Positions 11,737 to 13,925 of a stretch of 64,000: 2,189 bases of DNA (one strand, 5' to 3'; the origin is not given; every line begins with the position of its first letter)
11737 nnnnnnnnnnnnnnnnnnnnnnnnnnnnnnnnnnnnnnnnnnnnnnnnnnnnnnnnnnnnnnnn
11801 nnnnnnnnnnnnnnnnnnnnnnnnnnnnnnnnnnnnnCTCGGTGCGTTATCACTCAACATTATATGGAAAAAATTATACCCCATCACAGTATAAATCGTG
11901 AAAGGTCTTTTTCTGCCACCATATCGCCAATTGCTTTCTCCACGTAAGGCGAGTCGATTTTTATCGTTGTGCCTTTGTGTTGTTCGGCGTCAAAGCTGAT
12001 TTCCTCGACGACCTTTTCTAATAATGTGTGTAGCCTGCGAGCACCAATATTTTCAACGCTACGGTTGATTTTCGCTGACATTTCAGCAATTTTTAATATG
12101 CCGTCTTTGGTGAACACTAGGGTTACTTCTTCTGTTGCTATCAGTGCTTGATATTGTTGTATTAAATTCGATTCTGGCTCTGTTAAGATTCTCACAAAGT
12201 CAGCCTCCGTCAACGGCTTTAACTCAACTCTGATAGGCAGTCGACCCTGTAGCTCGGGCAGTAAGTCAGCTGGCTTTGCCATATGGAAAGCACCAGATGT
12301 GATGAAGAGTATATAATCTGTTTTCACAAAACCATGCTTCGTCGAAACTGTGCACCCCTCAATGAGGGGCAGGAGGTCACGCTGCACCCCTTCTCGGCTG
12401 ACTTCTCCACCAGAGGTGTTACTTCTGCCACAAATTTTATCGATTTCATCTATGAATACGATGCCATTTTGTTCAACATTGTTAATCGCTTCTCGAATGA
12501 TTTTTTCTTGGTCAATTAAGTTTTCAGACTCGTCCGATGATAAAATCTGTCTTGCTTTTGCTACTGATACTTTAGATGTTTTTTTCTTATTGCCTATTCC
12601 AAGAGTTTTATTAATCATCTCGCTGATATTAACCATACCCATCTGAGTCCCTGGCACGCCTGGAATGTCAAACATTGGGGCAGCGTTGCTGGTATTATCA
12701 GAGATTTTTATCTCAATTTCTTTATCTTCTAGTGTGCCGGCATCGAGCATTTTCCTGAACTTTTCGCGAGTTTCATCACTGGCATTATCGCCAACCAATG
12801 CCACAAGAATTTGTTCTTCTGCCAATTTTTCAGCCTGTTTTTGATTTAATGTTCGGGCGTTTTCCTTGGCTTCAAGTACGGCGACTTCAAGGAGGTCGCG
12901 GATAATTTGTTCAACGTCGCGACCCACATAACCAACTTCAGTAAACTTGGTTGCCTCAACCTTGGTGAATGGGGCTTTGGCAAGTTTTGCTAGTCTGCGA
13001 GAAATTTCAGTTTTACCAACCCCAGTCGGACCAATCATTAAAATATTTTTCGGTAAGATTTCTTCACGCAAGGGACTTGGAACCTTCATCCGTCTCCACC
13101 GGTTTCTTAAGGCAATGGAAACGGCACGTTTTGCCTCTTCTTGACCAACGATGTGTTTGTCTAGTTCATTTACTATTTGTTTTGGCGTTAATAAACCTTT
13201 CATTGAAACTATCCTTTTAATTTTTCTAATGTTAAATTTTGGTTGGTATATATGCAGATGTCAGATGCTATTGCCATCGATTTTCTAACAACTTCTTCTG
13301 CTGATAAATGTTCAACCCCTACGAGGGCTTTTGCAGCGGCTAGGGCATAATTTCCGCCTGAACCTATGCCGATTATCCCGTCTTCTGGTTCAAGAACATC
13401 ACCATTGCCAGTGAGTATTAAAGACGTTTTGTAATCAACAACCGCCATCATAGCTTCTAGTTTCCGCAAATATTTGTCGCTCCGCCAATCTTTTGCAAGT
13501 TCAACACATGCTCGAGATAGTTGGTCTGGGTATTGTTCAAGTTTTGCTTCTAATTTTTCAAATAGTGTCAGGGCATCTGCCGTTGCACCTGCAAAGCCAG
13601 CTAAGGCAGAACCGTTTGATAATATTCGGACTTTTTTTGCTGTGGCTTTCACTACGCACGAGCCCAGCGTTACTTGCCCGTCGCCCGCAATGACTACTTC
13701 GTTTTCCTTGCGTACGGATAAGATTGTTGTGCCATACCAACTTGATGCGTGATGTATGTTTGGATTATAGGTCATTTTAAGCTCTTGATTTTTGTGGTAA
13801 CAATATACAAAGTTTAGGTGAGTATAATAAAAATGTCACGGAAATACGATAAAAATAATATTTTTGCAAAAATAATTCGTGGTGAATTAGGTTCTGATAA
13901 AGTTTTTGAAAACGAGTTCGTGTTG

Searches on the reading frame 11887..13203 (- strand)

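Call 89: search_protein_families(library=pfam, proteins=[window:11887-13203:-], max_evalue=0.00001)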
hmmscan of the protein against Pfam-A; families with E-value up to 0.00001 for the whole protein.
window:11887-13203:- (439 aa): 4 families
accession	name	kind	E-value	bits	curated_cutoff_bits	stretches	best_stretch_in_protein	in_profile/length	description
PF07724.20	AAA_2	-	3e-32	112.4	27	1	186-325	12-166/166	AAA domain (Cdc48 subfamily)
PF00004.35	AAA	-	2.5e-16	60.8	21.2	1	228-327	38-128/131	ATPase family associated with various cellular activities (AAA)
PF07728.20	AAA_5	-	1.1e-06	29.1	22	0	53-89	1-38/139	AAA domain (dynein-related subfamily)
PF00493.29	MCM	-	9.6e-06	25.3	23.3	0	8-86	16-93/224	MCM P-loop domain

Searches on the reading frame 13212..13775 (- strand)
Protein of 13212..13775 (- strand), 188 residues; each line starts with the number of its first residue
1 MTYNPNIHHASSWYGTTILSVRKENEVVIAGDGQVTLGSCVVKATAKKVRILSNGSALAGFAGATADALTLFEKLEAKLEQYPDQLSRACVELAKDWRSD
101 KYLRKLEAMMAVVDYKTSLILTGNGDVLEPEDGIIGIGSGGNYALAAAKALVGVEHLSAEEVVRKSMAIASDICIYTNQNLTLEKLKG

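Call 89: search_protein_families(library=pfam, proteins=[window:13212-13775:-], max_evalue=0.00001)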
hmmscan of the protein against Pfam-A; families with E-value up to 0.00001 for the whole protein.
window:13212-13775:- (188 aa): 1 family
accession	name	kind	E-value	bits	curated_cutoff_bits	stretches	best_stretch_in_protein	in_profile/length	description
PF00227.31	Proteasome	-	4.9e-21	75.7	22.4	1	15-184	4-187/189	Proteasome subunit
